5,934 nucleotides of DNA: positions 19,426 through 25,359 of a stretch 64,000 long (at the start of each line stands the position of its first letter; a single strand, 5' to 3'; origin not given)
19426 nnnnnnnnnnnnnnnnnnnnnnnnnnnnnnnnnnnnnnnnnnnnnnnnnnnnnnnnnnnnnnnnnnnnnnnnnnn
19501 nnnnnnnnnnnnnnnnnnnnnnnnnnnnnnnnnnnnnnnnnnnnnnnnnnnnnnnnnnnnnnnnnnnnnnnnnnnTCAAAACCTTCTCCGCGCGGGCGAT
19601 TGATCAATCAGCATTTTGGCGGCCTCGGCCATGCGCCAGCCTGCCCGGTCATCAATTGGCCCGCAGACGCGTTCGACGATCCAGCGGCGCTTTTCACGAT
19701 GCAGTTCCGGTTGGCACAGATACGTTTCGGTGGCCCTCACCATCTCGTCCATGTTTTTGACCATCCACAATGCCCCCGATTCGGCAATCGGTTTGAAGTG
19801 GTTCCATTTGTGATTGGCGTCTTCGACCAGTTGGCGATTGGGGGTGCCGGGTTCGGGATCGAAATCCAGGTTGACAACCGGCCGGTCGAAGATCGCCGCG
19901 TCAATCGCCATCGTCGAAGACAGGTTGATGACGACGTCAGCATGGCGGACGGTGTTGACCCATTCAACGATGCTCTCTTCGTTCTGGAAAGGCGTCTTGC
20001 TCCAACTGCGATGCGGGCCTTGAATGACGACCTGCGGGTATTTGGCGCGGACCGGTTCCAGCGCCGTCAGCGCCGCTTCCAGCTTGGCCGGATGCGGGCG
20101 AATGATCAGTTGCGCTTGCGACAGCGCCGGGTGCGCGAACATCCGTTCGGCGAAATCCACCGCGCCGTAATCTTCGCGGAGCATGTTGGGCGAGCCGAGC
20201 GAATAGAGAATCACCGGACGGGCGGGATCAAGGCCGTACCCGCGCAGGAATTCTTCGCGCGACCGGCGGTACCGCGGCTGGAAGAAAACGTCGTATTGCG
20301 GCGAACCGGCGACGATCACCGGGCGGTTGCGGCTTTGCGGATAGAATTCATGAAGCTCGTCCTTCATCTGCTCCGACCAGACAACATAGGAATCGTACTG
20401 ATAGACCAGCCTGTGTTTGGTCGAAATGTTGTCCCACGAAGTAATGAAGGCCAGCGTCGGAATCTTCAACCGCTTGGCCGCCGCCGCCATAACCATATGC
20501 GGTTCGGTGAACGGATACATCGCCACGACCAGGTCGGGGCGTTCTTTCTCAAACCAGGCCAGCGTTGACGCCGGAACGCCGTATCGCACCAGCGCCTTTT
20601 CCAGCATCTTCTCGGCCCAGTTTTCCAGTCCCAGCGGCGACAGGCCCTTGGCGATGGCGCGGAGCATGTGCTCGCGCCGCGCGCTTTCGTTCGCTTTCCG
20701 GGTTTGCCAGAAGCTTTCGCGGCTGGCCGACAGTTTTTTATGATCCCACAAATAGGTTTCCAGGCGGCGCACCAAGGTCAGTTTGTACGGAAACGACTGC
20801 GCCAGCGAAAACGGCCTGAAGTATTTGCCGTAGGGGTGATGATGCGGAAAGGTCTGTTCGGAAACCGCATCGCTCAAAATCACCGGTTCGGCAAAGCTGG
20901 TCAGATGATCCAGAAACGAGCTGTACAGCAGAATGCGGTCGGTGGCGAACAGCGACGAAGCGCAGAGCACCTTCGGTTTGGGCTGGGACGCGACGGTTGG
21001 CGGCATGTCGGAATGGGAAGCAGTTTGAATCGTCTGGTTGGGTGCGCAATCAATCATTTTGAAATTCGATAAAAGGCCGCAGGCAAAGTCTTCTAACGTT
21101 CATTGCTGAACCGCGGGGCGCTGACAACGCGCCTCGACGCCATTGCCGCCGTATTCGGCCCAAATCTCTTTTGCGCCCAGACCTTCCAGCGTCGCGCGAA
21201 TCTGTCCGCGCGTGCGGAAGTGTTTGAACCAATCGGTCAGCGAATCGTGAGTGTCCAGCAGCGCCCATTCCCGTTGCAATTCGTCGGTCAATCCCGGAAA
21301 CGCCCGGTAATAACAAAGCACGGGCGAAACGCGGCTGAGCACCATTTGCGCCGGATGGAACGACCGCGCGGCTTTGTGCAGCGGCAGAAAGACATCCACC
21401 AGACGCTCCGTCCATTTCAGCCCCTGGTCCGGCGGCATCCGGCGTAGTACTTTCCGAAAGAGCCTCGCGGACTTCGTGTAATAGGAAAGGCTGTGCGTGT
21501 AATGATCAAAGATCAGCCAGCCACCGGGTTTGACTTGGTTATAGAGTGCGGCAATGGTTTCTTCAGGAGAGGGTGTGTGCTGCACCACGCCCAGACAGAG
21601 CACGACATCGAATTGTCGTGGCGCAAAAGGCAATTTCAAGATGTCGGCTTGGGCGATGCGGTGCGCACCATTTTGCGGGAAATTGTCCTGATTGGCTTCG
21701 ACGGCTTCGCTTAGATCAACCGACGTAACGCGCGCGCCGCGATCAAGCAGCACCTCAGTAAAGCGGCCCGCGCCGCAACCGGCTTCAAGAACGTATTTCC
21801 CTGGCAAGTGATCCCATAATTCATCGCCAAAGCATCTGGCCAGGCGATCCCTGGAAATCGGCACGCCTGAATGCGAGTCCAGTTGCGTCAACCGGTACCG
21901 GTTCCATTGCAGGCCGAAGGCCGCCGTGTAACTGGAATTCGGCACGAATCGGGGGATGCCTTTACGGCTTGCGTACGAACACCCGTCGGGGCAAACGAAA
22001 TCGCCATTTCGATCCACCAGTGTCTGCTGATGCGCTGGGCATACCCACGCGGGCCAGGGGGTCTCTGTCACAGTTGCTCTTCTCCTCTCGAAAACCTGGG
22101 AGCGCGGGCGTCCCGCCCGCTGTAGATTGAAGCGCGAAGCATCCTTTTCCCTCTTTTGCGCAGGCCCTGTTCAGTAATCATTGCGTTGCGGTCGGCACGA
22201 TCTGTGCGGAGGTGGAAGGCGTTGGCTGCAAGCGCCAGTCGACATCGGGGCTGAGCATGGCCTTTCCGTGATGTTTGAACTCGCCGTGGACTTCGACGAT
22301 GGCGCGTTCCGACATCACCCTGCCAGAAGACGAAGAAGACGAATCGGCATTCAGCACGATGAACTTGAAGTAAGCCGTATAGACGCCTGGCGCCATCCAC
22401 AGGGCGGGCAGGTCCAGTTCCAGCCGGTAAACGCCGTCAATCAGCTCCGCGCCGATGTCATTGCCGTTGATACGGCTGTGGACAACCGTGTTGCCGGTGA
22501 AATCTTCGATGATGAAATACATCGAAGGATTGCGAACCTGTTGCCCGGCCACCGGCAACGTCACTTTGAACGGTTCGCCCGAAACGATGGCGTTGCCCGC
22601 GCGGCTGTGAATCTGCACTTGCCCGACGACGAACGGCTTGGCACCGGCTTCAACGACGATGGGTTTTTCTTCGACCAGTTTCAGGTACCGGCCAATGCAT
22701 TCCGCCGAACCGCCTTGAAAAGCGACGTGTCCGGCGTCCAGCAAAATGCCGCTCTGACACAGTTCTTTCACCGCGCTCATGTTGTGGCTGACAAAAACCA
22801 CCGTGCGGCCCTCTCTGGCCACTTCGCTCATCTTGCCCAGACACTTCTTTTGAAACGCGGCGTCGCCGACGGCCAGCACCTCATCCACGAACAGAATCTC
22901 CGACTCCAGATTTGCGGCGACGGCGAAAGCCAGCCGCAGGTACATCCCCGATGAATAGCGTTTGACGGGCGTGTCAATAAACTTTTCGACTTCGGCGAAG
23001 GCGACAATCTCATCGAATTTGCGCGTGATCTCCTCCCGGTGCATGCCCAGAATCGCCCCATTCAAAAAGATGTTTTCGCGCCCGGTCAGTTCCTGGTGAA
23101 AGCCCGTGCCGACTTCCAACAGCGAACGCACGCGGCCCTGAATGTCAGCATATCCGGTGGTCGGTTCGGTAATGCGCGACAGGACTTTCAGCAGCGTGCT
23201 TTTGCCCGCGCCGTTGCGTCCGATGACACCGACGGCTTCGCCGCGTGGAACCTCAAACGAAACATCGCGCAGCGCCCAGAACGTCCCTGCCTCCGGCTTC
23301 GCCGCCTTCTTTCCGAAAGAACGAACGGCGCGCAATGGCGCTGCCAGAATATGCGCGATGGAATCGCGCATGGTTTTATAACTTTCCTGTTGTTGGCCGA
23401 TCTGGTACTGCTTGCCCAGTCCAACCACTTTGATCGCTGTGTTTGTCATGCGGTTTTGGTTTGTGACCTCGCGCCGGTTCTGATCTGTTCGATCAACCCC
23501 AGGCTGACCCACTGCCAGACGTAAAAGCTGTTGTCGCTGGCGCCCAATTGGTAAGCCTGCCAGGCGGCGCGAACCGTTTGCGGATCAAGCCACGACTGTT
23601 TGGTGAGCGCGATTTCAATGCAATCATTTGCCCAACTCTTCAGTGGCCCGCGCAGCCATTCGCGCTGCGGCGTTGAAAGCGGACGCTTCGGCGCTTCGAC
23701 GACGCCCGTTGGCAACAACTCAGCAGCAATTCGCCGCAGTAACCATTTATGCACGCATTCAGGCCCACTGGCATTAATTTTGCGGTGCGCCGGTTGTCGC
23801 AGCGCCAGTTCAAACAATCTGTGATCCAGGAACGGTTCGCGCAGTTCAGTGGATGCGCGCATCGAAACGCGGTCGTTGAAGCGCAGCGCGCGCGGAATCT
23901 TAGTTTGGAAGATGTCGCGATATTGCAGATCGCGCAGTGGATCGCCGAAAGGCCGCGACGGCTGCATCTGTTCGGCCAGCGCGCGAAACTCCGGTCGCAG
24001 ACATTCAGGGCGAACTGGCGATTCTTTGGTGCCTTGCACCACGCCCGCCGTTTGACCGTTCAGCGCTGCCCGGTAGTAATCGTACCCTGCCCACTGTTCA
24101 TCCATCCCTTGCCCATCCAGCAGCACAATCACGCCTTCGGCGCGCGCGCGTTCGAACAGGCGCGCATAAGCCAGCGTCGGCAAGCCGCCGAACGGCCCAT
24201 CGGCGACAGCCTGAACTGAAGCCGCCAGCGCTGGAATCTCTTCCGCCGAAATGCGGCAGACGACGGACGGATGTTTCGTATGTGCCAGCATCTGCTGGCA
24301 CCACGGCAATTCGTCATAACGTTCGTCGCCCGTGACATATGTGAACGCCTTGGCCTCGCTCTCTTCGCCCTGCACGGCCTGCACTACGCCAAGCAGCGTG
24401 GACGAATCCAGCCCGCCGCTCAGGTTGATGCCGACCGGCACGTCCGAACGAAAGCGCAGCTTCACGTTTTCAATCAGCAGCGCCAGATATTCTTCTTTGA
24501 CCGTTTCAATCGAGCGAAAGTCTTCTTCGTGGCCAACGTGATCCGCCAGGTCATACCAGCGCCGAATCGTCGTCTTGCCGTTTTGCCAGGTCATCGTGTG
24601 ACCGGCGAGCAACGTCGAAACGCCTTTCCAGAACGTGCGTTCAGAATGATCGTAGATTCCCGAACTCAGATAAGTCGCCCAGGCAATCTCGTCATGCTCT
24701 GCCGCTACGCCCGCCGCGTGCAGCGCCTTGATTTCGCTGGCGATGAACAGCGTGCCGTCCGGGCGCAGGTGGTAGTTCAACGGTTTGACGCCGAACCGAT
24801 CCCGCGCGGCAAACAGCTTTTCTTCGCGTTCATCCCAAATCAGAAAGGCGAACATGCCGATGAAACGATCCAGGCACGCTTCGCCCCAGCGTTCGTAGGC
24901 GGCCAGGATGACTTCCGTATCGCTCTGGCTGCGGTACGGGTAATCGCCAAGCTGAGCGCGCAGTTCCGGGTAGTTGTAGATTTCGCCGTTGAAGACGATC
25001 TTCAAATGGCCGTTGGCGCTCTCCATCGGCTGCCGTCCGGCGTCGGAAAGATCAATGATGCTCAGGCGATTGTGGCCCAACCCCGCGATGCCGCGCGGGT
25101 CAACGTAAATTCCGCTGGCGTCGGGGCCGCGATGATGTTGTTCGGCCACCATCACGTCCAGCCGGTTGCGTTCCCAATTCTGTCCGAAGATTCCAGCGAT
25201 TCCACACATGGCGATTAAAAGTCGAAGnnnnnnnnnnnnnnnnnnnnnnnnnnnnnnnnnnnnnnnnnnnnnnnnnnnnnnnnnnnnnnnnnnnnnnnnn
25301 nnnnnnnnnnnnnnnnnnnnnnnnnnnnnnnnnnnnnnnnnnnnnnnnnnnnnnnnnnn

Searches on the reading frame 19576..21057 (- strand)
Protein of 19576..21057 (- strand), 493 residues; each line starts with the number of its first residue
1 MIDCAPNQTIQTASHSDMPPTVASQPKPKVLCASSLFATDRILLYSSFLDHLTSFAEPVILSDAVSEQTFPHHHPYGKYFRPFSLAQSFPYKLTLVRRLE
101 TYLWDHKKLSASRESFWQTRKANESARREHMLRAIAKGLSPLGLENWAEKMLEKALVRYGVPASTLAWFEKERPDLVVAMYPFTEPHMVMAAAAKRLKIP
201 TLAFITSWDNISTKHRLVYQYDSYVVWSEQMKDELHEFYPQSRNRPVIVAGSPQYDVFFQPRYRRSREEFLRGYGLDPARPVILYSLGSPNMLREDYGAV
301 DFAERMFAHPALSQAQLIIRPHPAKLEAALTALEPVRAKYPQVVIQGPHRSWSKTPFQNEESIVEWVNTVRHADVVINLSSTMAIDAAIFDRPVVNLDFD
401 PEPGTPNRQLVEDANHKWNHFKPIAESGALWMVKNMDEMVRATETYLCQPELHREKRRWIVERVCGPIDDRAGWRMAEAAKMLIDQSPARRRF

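Call 7: search_protein_families(library=pfam, proteins=[window:19576-21057:-], max_evalue=0.001)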
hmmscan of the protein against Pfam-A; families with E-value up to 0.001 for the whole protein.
window:19576-21057:- (493 aa): 2 families
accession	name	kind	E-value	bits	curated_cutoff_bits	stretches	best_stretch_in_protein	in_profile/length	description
PF04464.20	Glyphos_transf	-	3.7e-05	23.3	22.1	1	213-475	127-360/367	CDP-Glycerol:Poly(glycerophosphate) glycerophosphotransferase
PF13439.12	Glyco_transf_4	-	5.2e-05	23.8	28.5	1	159-248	58-161/170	Glycosyltransferase Family 4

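Call 17: search_protein_families(library=ncbifam, proteins=[window:19576-21057:-], max_evalue=0.0001)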
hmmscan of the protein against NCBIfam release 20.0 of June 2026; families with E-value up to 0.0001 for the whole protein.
window:19576-21057:- (493 aa): 2 families
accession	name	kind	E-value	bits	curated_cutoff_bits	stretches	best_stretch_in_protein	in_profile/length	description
NF046086.1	BFO_1060_trans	domain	5.5e-14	52.1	200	1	161-285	35-167/365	BFO_1060 family glycosyltransferase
TIGR04396.2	surf_polysacc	subfamily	3.7e-08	33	125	0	312-401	221-292/427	surface carbohydrate biosynthesis protein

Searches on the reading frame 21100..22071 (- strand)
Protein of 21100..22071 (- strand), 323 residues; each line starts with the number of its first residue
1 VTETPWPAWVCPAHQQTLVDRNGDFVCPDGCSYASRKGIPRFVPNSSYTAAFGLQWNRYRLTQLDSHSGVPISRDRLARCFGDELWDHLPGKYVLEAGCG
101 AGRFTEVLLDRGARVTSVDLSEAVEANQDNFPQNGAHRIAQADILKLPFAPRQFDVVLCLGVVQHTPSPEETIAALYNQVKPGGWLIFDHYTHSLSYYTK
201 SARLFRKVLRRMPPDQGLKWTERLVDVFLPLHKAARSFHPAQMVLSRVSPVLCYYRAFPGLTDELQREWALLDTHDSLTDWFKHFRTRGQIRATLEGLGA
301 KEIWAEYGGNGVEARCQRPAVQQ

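Call 7: search_protein_families(library=pfam, proteins=[window:21100-22071:-], max_evalue=0.001)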
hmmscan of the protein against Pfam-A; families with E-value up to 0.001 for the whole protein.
window:21100-22071:- (323 aa): 9 families
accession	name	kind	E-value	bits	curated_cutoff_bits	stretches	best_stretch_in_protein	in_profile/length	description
PF08241.18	Methyltransf_11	-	1.2e-21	77.6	21.2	1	95-188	1-95/95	Methyltransferase domain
PF13489.12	Methyltransf_23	-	1e-17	64.8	27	1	77-214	13-138/164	Methyltransferase domain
PF13649.12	Methyltransf_25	-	4.6e-17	62.9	27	1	94-184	1-97/97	Methyltransferase domain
PF08242.18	Methyltransf_12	-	1.9e-16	61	30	1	95-186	1-98/98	Methyltransferase domain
PF13847.12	Methyltransf_31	-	2.2e-13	50.5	27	1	91-192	4-113/145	Methyltransferase domain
PF01728.25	FtsJ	-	1.3e-06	28.9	24.1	1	90-159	21-97/181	FtsJ-like methyltransferase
PF08003.17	Methyltransf_9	-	3.1e-06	26.8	23.8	1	88-189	113-218/315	Protein of unknown function (DUF1698)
PF05401.17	NodS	-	1.3e-05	25.6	24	1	94-181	47-134/201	Nodulation protein S (NodS)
PF02353.26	CMAS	-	2.1e-05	24.4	27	1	90-198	62-174/273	Mycolic acid cyclopropane synthetase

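Call 17: search_protein_families(library=ncbifam, proteins=[window:21100-22071:-], max_evalue=0.0001)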
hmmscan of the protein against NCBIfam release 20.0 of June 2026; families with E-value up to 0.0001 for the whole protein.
window:21100-22071:- (323 aa): 20 families
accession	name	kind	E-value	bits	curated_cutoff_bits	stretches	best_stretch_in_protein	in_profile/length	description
NF045667.1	MTase_DVU1556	equivalog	1.1e-14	54.4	155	1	87-188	19-119/213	DVU_1556 family methyltransferase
TIGR01983.1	UbiG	equivalog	4.2e-14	52.4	102.95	1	76-213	45-176/228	bifunctional 2-polyprenyl-6-hydroxyphenol methylase/3-demethylubiquinol 3-O-methyltransferase UbiG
NF007610.0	PRK10258.1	equivalog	4.7e-14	52.3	342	1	77-191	26-141/251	malonyl-ACP O-methyltransferase BioC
TIGR02072.1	BioC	equivalog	1.3e-13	51.3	184.95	1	79-191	25-135/244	malonyl-ACP O-methyltransferase BioC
TIGR02021.1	BchM-ChlM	equivalog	2.5e-13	49.9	158.9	1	74-170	37-135/218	magnesium protoporphyrin IX methyltransferase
NF011650.0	PRK15068.1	equivalog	1.9e-10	40.1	209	1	87-189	119-226/324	tRNA 5-methoxyuridine(34)/uridine 5-oxyacetic acid(34) synthase CmoB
NF041820.1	daptide_MTase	equivalog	7.7e-09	35.4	175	1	89-189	36-143/243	daptide-type RiPP biosynthesis methyltransferase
TIGR00452.1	TIGR00452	equivalog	1.1e-08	34.3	275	1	87-189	114-220/316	tRNA 5-methoxyuridine(34)/uridine 5-oxyacetic acid(34) synthase CmoB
NF043040.1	corrin_prot_MT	hypoth_equivalog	1.2e-08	34.6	180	1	90-187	41-146/216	corrinoid protein-associated methyltransferase CpaM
NF041537.1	ArsM_AhpD_UU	exception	4.5e-08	32.2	510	1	90-188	76-180/345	arsenite methyltransferase/AhpD domain selenoprotein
NF047649.1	MTase_UXPK_star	exception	1.4e-07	30.8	460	1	89-188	76-181/283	methyltransferase/UXPK-star double selenoprotein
NF010703.0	PRK14103.1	equivalog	1.6e-07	31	320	1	88-212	27-145/256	trans-aconitate 2-methyltransferase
NF000499.2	Erm23S_rRNA_broad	equivalog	2.9e-07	30.2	212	1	90-157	23-91/244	23S ribosomal RNA methyltransferase Erm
NF001241.0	PRK00216.1-2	equivalog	5.8e-07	29.4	327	1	74-209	35-166/231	demethylmenaquinone methyltransferase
TIGR04345.1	ovoA_Cterm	equivalog_domain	8.2e-07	28.8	170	0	140-201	121-182/242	putative 4-mercaptohistidine N1-methyltransferase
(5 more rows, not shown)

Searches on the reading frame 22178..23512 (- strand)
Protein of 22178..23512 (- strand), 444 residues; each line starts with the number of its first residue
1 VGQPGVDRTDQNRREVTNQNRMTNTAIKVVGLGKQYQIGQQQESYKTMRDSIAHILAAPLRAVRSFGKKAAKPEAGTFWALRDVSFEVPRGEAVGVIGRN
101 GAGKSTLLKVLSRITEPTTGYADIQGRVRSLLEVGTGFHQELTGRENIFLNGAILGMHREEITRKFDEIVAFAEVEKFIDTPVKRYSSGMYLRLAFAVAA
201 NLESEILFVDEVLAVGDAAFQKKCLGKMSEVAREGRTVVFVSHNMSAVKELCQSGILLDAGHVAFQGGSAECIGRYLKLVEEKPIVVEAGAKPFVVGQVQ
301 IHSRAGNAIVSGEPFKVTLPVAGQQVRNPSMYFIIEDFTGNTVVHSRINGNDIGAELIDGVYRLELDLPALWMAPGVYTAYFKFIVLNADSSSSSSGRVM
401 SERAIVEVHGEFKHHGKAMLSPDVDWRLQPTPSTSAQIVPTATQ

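Call 7: search_protein_families(library=pfam, proteins=[window:22178-23512:-], max_evalue=0.001)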
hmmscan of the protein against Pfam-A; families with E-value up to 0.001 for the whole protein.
window:22178-23512:- (444 aa): 2 families
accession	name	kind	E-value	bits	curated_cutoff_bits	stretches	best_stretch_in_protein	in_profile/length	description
PF00005.33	ABC_tran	-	1.7e-19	71.2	25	1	81-212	1-135/137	ABC transporter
PF13304.12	AAA_21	-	0.00017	22.2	27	1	95-114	3-22/304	AAA domain, putative AbiEii toxin, Type IV TA system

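Call 17: search_protein_families(library=ncbifam, proteins=[window:22178-23512:-], max_evalue=0.0001)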
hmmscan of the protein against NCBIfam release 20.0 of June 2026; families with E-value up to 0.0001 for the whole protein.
window:22178-23512:- (444 aa): 174 families (the best 25 are shown)
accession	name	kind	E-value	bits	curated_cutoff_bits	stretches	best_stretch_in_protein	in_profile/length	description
NF010065.0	PRK13545.1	equivalog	2.5e-59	201.4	538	1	78-281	37-239/549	teichoic acids export protein ATP-binding subunit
NF050108.1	galactan_ABC_ATP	equivalog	1.3e-52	178.5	400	1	78-276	42-240/244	galactan export ABC transporter ATP-binding subunit Wzt/RfbE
NF010066.0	PRK13546.1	equivalog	3.6e-46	157.7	320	1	74-281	33-239/264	teichoic acids export ABC transporter ATP-binding subunit TagH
TIGR01188.1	drrA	subfamily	1.1e-32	113.6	312.45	1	76-271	4-210/302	daunorubicin resistance ABC transporter, ATP-binding protein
TIGR04521.1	ECF_ATPase_2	equivalog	1.1e-24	87.1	330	2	146-276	104-236/279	energy-coupling factor transporter ATPase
TIGR04520.1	ECF_ATPase_1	equivalog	1.3e-21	77.2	315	2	155-278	106-229/269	energy-coupling factor transporter ATPase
NF033858.1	ABC2_perm_RbbA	equivalog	2.6e-21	75.3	1050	1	75-268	276-480/909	ribosome-associated ATPase/putative transporter RbbA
TIGR01166.1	cbiO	subfamily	3.5e-21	75.5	211.8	2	80-127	7-54/190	cobalt ABC transporter, ATP-binding protein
NF010059.0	PRK13536.1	equivalog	5.1e-21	74.8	549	1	81-273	59-262/342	nodulation factor ABC transporter ATP-binding protein NodI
TIGR00968.1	3a0106s01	subfamily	8.9e-21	74.5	342.75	1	74-270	9-216/237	sulfate ABC transporter ATP-binding protein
TIGR01288.1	nodI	equivalog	3.8e-20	72.1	424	1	81-267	20-217/303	nodulation factor ABC transporter ATP-binding protein NodI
TIGR02673.1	FtsE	equivalog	2.2e-19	70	264.85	2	76-127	13-64/214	cell division ATP-binding protein FtsE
NF010060.0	PRK13537.1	equivalog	2.2e-19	69.5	521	1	82-273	32-234/314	nodulation factor ABC transporter ATP-binding protein NodI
NF010068.0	PRK13548.1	equivalog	2.8e-19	69.2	261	1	81-273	21-231/261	heme ABC transporter ATP-binding protein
TIGR03873.1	F420-0_ABC_ATP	hypoth_equivalog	4e-19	68.9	372.4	2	74-126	10-62/256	putative F420-0 ABC transporter ATP-binding protein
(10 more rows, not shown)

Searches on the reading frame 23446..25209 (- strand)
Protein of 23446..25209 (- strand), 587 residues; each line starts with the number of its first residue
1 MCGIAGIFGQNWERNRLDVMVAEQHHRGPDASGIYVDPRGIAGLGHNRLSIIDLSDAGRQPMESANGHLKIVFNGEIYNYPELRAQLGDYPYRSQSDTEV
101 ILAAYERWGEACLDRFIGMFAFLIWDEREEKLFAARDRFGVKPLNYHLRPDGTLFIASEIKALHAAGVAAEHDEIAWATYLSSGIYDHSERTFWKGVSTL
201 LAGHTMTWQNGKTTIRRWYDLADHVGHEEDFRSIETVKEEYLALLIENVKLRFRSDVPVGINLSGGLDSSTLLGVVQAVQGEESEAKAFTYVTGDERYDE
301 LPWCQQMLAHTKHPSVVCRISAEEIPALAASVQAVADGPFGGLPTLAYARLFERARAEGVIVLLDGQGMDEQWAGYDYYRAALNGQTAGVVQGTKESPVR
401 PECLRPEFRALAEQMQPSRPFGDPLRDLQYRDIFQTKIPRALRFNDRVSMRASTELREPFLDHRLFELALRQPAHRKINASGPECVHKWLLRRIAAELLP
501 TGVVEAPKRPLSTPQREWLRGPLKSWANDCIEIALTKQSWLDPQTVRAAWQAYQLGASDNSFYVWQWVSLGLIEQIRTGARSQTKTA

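Call 7: search_protein_families(library=pfam, proteins=[window:23446-25209:-], max_evalue=0.001)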
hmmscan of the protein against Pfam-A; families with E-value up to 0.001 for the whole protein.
window:23446-25209:- (587 aa): 4 families
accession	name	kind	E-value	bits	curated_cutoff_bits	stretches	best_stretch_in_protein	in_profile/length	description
PF00733.27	Asn_synthase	-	2e-59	202.5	21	1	242-569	3-348/354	Asparagine synthase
PF13537.11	GATase_7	-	8.5e-44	149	25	1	46-164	1-122/123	Glutamine amidotransferase domain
PF13522.11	GATase_6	-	1.2e-41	142.2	27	1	29-159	1-130/130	Glutamine amidotransferase domain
PF12481.13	DUF3700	-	9.2e-06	25.7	27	1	71-166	79-179/228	Aluminium induced protein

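Call 17: search_protein_families(library=ncbifam, proteins=[window:23446-25209:-], max_evalue=0.0001)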
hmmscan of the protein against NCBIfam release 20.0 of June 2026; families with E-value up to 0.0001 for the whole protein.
window:23446-25209:- (587 aa): 9 families
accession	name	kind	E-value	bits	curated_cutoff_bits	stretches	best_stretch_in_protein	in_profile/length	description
TIGR01536.1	asn_synth_AEB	equivalog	2.2e-112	376.7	267.1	1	2-509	1-515/517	asparagine synthase (glutamine-hydrolyzing)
TIGR03108.1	eps_aminotran_1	hypoth_equivalog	1.1e-104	351.4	816.9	2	1-384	1-382/628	XrtA/PEP-CTERM system amidotransferase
TIGR03104.1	trio_amidotrans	equivalog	1.7e-90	304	570.1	2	1-386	1-390/589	N-acetylglutaminylglutamine amidotransferase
NF033535.1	lass_lactam_cya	exception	6.3e-73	246.4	525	2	1-372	1-375/668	lasso peptide isopeptide bond-forming cyclase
NF006949.0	PRK09431.1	equivalog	7.6e-73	245.9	499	3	1-165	1-167/554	asparagine synthase B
NF033561.1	macrolact_Ik_Al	subfamily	4.1e-14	52.1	300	1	126-351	87-305/561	albusnodin/ikarugamycin family macrolactam cyclase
TIGR01134.1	purF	equivalog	7e-11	42.1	350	1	42-169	66-204/432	amidophosphoribosyltransferase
NF001484.0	PRK00331.1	subfamily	6.6e-09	34.7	381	1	40-166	65-201/601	isomerizing glutamine--fructose-6-phosphate transaminase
TIGR01135.1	glmS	equivalog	1.1e-07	30.7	418.05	1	43-190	67-227/607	glutamine--fructose-6-phosphate transaminase (isomerizing)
